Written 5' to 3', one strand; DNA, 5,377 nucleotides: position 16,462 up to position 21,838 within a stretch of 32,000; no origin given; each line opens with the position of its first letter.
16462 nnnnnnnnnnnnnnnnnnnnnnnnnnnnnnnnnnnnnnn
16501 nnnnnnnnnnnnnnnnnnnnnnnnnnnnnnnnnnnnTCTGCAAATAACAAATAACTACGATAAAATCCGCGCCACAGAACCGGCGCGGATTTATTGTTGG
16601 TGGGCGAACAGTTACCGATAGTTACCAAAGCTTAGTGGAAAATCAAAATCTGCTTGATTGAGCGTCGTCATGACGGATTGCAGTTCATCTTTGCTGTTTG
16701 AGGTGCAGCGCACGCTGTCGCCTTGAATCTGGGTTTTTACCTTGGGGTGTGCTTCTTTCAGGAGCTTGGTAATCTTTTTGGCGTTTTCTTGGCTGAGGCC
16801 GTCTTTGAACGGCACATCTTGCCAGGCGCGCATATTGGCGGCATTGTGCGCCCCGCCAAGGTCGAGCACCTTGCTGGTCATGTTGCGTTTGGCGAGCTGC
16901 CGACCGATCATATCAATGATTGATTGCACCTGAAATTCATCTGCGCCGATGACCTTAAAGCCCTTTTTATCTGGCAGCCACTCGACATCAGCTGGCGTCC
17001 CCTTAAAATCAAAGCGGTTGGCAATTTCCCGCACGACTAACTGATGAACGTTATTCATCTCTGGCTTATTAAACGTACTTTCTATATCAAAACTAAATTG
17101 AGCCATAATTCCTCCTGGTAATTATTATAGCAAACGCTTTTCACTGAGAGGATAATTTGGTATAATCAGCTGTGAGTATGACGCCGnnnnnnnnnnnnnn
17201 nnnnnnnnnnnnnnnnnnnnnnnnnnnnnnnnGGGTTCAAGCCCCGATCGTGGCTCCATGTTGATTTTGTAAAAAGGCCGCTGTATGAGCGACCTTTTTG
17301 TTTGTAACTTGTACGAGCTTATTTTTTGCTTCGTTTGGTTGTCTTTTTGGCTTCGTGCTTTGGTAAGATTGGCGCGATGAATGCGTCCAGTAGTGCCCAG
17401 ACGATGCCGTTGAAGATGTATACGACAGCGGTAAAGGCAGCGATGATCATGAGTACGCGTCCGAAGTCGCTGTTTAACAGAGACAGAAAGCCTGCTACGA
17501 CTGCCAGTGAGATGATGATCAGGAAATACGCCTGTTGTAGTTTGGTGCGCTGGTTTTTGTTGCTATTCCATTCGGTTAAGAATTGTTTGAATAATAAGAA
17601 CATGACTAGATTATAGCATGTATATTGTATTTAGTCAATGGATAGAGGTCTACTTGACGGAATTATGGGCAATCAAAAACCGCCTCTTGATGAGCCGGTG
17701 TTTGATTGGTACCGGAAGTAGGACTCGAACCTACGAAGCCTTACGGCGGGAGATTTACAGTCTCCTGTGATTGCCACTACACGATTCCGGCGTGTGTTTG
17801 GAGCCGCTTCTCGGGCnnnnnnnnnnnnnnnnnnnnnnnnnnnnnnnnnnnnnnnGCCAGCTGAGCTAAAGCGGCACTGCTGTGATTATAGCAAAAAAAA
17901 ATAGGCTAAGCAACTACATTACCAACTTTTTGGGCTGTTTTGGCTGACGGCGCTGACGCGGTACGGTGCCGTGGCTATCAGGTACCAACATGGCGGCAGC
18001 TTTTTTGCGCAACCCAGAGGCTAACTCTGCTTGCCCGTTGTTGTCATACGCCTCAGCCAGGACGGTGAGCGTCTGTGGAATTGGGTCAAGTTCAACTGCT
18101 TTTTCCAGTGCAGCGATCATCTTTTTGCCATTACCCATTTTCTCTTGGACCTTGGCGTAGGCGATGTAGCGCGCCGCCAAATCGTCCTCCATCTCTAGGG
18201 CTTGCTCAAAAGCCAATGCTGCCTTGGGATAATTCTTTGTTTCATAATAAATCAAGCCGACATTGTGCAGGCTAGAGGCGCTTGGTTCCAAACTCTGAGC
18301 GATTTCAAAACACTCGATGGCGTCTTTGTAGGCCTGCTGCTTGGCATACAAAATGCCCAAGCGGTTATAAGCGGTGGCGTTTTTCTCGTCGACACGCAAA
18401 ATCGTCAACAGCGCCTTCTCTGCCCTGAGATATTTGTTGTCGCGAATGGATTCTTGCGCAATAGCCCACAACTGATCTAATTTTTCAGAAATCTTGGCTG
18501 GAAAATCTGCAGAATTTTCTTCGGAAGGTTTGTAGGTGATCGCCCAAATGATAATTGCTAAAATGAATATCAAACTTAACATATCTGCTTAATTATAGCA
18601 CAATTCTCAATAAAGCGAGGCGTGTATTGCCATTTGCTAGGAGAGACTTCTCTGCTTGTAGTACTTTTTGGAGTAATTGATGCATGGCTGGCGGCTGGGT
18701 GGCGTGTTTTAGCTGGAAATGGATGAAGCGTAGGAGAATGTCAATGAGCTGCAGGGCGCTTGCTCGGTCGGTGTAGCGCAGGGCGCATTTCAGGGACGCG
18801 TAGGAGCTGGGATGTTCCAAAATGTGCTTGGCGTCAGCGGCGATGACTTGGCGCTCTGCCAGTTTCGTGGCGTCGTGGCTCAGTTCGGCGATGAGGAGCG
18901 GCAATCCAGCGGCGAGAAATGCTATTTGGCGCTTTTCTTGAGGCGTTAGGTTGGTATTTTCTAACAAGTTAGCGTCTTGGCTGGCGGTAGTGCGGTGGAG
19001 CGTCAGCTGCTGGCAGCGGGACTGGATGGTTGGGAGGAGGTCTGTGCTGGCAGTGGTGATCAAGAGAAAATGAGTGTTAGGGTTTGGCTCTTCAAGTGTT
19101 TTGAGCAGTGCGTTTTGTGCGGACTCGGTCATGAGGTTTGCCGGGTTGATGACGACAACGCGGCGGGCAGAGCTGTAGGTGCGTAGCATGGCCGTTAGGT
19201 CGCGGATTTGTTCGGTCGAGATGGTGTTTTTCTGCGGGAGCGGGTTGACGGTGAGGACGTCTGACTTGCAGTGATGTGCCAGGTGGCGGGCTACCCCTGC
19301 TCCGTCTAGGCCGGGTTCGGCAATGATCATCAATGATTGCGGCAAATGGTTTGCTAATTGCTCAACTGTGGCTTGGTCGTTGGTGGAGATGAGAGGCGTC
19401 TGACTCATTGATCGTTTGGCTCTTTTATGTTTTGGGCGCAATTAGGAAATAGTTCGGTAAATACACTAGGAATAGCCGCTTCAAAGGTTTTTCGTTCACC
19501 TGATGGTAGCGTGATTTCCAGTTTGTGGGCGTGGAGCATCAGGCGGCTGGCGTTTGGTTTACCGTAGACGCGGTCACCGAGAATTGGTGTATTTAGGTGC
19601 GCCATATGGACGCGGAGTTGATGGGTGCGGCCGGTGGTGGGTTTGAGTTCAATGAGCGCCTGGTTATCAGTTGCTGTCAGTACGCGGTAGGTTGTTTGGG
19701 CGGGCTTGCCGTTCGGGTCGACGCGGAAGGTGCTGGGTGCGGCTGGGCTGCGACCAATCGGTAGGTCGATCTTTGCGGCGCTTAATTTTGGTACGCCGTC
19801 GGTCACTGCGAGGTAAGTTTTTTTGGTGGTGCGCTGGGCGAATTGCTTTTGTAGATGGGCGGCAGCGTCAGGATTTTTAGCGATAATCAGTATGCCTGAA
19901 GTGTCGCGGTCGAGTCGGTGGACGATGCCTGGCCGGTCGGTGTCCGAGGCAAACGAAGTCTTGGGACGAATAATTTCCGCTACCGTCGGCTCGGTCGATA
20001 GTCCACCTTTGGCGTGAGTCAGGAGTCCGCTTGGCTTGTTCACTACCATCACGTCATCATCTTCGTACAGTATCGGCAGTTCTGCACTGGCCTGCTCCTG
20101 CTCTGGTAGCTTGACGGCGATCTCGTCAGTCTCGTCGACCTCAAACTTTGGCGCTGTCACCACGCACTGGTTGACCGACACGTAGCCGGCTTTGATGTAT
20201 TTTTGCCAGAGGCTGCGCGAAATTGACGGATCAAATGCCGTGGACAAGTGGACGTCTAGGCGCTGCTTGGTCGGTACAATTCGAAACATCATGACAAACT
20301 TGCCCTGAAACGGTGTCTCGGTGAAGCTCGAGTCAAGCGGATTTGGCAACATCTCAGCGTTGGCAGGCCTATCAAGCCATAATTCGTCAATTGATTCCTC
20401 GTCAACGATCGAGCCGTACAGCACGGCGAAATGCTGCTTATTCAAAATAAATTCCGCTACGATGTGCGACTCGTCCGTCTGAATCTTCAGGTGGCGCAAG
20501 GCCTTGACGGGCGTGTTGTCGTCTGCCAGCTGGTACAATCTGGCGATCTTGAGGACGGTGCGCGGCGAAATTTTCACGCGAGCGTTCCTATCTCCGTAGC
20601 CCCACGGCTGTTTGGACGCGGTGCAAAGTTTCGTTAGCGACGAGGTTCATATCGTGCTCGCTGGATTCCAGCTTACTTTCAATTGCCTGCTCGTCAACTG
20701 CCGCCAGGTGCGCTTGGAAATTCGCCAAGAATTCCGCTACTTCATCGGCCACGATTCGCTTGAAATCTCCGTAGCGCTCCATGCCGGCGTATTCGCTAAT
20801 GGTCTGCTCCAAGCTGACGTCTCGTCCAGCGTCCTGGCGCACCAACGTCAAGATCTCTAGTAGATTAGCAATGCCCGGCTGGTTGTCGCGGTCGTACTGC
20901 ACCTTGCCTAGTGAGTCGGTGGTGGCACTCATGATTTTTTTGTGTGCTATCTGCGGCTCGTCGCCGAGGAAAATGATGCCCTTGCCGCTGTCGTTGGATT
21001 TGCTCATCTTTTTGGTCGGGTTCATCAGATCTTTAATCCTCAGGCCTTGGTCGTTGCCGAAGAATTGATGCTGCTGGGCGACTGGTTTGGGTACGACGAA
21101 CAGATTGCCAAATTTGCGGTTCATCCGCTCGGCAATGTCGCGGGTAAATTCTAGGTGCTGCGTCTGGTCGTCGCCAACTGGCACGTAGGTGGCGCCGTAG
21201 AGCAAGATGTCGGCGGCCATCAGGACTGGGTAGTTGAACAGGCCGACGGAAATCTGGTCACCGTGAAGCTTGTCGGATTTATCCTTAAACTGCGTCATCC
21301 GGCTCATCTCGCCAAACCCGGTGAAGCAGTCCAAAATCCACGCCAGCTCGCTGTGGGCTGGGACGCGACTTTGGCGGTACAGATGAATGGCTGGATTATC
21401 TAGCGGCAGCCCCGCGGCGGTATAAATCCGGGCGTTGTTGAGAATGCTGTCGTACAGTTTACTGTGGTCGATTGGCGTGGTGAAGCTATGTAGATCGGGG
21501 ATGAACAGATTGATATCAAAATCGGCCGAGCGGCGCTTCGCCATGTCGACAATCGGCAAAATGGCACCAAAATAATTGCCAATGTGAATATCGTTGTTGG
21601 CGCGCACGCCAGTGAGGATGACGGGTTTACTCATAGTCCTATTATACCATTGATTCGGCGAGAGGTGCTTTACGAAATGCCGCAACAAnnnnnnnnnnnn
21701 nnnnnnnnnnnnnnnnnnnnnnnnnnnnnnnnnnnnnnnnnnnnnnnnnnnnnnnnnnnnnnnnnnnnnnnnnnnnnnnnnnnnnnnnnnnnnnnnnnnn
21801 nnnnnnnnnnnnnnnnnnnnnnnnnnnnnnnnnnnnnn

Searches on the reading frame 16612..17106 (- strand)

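Call 23: search_protein_families(library=pfam, proteins=[window:16612-17106:-], max_evalue=0.01)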
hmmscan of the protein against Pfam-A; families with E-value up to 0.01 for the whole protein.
window:16612-17106:- (164 aa): 1 family
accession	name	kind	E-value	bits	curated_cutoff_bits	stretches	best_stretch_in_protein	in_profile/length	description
PF04461.18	DUF520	-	6.5e-48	163.4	23.2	1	5-164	2-161/161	Protein of unknown function (DUF520)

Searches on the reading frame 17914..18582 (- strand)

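Call 40: search_protein_families(library=pfam, proteins=[window:17914-18582:-], max_evalue=0.001)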
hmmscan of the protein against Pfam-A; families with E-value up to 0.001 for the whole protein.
window:17914-18582:- (222 aa): 15 families
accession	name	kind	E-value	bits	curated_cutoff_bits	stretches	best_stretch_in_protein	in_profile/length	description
PF00515.34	TPR_1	-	2.3e-15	56.1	27.8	2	69-101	1-33/34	Tetratricopeptide repeat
PF07719.23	TPR_2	-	1.1e-14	53.7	27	2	69-101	1-33/34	Tetratricopeptide repeat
PF13181.12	TPR_8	-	3.8e-13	48.9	25.7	0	139-167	4-32/34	Tetratricopeptide repeat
PF13424.12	TPR_12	-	1.8e-10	41.3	30.1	1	69-131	3-74/77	Tetratricopeptide repeat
PF13432.12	TPR_16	-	8.6e-10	39.3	32.7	1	42-97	4-59/65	Tetratricopeptide repeat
PF13176.12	TPR_7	-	2.6e-08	33.8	27.9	0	104-135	1-32/36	Tetratricopeptide repeat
PF13374.12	TPR_10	-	3.5e-08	33.6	27.5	1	102-131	2-31/42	Tetratricopeptide repeat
PF13371.12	TPR_9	-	8.4e-08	32.6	35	0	46-104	6-64/73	Tetratricopeptide repeat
PF13414.12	TPR_11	-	1.2e-07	31.7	26.8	0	62-82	21-41/42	TPR repeat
PF23914.1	TPR_CcmH_CycH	-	1.3e-07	32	42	0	48-101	100-153/158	Cytochrome c-type biogenesis protein H TPR domain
PF13431.12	TPR_17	-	5.9e-07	29.7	24.4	0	58-89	2-33/34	Tetratricopeptide repeat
PF13428.12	TPR_14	-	2.1e-06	28.3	23.5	0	138-176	3-42/44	Tetratricopeptide repeat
PF25063.1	ARM_TT21_C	-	2.8e-06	27.8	35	1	32-99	91-159/209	Tetratricopeptide repeat protein 21 C-terminal ARM domain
PF12895.13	ANAPC3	-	5.3e-06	27.1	27.2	1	82-162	2-82/82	Anaphase-promoting complex, cyclosome, subunit 3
PF14559.12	TPR_19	-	1.1e-05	26.2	25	0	48-97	4-53/68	Tetratricopeptide repeat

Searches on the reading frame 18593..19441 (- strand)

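Call 40: search_protein_families(library=pfam, proteins=[window:18593-19441:-], max_evalue=0.001)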
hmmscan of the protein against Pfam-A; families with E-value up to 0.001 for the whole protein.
window:18593-19441:- (282 aa): 1 family
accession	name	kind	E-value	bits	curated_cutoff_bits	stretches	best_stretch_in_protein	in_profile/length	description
PF13177.12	DNA_pol3_delta2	-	7.6e-28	97.9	27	1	8-150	14-159/161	DNA polymerase III, delta subunit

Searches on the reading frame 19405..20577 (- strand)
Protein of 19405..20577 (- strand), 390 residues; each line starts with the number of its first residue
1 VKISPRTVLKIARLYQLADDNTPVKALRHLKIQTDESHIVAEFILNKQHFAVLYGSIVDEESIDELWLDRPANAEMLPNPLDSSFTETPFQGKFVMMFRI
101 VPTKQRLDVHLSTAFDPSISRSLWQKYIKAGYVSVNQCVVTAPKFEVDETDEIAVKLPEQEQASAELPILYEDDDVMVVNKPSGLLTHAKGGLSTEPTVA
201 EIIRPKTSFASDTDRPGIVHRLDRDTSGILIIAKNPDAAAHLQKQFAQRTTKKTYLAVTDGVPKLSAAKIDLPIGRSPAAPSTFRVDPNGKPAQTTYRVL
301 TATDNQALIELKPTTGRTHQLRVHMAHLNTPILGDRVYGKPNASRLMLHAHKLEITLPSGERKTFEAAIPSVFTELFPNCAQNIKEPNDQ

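Call 40: search_protein_families(library=pfam, proteins=[window:19405-20577:-], max_evalue=0.001)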
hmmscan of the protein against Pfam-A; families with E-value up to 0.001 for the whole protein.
window:19405-20577:- (390 aa): 2 families
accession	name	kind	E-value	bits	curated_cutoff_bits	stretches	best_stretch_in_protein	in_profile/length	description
PF00849.27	PseudoU_synth_2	-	8.7e-36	123.9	26.8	1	175-327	1-152/152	RNA pseudouridylate synthase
PF01479.30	S4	-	1.8e-05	24.8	22.8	1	117-153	12-48/48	S4 domain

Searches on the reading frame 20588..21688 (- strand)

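Call 40: search_protein_families(library=pfam, proteins=[window:20588-21688:-], max_evalue=0.001)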
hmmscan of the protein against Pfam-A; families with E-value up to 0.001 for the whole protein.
window:20588-21688:- (366 aa): 1 family
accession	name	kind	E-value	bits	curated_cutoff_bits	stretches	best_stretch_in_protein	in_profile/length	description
PF00579.31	tRNA-synt_1b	-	1.4e-57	195.7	21.1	1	22-321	6-291/292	tRNA synthetases class I (W and Y)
